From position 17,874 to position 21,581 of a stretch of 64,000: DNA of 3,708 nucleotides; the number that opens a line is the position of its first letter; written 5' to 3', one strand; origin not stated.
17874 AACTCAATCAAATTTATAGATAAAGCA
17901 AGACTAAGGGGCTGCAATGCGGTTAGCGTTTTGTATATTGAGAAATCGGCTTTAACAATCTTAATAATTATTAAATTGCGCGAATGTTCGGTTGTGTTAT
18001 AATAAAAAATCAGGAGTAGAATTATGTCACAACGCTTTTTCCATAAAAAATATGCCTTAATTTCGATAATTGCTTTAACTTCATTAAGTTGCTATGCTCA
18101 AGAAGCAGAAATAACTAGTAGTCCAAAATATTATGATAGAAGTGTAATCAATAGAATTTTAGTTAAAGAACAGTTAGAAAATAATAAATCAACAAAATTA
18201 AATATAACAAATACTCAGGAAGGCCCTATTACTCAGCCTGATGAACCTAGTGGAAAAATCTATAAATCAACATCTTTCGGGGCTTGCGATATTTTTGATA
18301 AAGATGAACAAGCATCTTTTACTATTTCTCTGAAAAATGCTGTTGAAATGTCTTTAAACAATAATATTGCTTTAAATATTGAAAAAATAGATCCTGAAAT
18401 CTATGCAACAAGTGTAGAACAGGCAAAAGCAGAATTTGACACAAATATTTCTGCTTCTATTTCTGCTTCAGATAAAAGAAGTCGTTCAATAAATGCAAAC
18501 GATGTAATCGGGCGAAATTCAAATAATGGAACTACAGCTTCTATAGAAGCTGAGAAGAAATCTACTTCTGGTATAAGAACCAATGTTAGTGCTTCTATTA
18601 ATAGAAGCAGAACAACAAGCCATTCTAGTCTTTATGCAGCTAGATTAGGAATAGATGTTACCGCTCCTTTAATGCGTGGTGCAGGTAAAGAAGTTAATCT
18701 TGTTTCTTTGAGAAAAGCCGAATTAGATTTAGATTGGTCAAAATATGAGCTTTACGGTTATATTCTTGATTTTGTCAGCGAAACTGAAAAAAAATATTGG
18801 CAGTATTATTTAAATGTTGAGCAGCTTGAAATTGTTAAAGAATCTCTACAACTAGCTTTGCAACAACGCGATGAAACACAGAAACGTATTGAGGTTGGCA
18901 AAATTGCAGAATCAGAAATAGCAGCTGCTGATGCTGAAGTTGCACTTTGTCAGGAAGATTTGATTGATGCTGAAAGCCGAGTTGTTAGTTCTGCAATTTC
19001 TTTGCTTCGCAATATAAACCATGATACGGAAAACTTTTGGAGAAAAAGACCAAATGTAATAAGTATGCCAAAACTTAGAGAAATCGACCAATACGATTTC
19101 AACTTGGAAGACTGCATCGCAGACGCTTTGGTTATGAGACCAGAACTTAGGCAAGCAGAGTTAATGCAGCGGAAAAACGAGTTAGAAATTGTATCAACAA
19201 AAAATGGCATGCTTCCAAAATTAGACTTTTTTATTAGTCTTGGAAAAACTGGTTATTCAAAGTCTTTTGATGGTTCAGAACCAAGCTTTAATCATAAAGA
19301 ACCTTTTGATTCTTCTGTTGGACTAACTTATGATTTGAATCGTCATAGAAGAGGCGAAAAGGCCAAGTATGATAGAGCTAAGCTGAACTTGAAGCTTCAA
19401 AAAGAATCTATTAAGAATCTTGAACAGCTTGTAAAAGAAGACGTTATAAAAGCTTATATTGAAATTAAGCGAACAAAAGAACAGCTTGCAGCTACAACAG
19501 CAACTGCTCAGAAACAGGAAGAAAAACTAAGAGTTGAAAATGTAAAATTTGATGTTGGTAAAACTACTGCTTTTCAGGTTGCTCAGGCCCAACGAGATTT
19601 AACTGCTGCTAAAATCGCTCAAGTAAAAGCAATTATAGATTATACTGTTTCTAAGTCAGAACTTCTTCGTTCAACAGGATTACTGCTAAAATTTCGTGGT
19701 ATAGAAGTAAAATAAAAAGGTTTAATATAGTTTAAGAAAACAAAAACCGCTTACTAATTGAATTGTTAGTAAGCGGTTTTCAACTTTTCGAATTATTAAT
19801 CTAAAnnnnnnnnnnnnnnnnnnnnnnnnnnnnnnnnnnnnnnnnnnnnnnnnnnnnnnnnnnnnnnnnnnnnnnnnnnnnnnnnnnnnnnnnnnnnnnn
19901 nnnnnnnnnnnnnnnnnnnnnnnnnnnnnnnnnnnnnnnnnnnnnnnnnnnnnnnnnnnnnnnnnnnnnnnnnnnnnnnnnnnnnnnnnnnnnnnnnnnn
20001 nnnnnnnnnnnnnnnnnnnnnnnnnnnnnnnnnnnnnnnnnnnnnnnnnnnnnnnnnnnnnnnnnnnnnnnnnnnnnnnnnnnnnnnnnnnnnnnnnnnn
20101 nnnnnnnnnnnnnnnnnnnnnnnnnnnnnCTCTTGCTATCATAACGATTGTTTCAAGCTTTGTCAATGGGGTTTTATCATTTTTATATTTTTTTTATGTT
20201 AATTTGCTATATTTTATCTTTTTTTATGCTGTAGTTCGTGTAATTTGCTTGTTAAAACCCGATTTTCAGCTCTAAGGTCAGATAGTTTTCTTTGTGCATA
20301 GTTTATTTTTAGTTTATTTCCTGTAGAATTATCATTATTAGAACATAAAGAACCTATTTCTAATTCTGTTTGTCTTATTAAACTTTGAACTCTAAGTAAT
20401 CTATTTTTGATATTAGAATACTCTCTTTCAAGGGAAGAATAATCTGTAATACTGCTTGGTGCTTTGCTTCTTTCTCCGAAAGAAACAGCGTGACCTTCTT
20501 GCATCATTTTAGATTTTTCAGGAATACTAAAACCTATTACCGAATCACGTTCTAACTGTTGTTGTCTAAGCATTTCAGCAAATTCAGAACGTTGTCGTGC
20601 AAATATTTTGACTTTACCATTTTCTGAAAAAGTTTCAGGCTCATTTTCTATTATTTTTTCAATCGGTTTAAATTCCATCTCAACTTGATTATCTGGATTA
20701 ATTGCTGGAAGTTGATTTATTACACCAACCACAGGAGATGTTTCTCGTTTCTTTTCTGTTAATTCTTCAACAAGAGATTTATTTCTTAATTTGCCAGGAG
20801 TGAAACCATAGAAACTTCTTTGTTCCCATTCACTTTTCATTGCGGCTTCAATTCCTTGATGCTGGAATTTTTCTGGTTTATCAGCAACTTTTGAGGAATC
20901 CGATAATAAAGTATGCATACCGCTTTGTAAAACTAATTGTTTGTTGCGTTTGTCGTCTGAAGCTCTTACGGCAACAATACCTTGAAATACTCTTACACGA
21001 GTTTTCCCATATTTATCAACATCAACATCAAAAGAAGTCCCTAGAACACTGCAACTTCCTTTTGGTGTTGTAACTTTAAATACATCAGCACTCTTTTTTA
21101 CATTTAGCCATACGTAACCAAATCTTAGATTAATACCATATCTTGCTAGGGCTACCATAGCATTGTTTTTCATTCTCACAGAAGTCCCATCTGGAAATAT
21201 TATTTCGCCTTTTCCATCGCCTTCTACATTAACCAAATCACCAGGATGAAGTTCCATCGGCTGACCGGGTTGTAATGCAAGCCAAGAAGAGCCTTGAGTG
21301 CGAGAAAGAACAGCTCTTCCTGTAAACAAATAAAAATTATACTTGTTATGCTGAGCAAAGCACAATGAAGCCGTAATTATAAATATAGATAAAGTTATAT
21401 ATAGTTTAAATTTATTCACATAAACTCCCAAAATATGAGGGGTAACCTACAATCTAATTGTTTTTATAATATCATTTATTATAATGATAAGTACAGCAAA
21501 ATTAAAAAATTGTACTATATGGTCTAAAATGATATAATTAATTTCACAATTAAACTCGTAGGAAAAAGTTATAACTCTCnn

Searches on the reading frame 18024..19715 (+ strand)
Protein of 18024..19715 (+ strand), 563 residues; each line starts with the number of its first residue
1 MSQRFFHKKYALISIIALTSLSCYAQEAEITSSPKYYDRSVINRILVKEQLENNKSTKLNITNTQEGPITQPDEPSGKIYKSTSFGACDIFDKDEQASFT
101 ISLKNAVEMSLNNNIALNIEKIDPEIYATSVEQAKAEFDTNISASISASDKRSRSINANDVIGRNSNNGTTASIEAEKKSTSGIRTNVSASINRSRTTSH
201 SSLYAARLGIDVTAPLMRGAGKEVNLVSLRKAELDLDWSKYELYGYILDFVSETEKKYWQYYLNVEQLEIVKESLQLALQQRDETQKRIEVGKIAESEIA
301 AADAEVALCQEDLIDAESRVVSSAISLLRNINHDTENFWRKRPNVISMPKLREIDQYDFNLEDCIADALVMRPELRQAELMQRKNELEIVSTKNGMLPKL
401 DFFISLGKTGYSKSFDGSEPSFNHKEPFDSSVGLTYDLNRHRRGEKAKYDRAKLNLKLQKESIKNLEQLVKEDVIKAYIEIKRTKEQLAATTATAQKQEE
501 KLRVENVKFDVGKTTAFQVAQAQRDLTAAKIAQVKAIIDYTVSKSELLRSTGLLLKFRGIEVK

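Call 8: search_protein_families(library=pfam, proteins=[window:18024-19715:+], max_evalue=0.01)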
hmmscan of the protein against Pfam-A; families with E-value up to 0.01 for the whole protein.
window:18024-19715:+ (563 aa): 1 family
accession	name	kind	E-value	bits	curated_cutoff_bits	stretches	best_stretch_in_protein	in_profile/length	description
PF02321.23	OEP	-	6.8e-36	124.3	22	2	361-552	1-187/187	Outer membrane efflux protein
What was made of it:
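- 18024..19715 (+): Outer-membrane efflux protein (OEP/TolC-like). This is the right conserved flank. Pfam OEP 7e-36 (call 8).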

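Call 68: find_encoding_contigs(protein=window:18024-19715:+, flank=10000, max_places=10)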
Protein window:18024-19715:+ (563 aa): no gene with exactly this product is on record in the collection.

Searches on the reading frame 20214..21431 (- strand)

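Call 8: search_protein_families(library=pfam, proteins=[window:20214-21431:-], max_evalue=0.01)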
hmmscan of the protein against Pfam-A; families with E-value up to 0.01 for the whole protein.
window:20214-21431:- (405 aa): 2 families
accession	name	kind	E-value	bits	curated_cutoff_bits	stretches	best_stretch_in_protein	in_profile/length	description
PF04773.18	FecR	-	1.3e-12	48.5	24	1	67-153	3-96/97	FecR protein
PF20606.3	DUF6799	-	0.0036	17.5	26.8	0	74-94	38-58/63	Domain of unknown function (DUF6799)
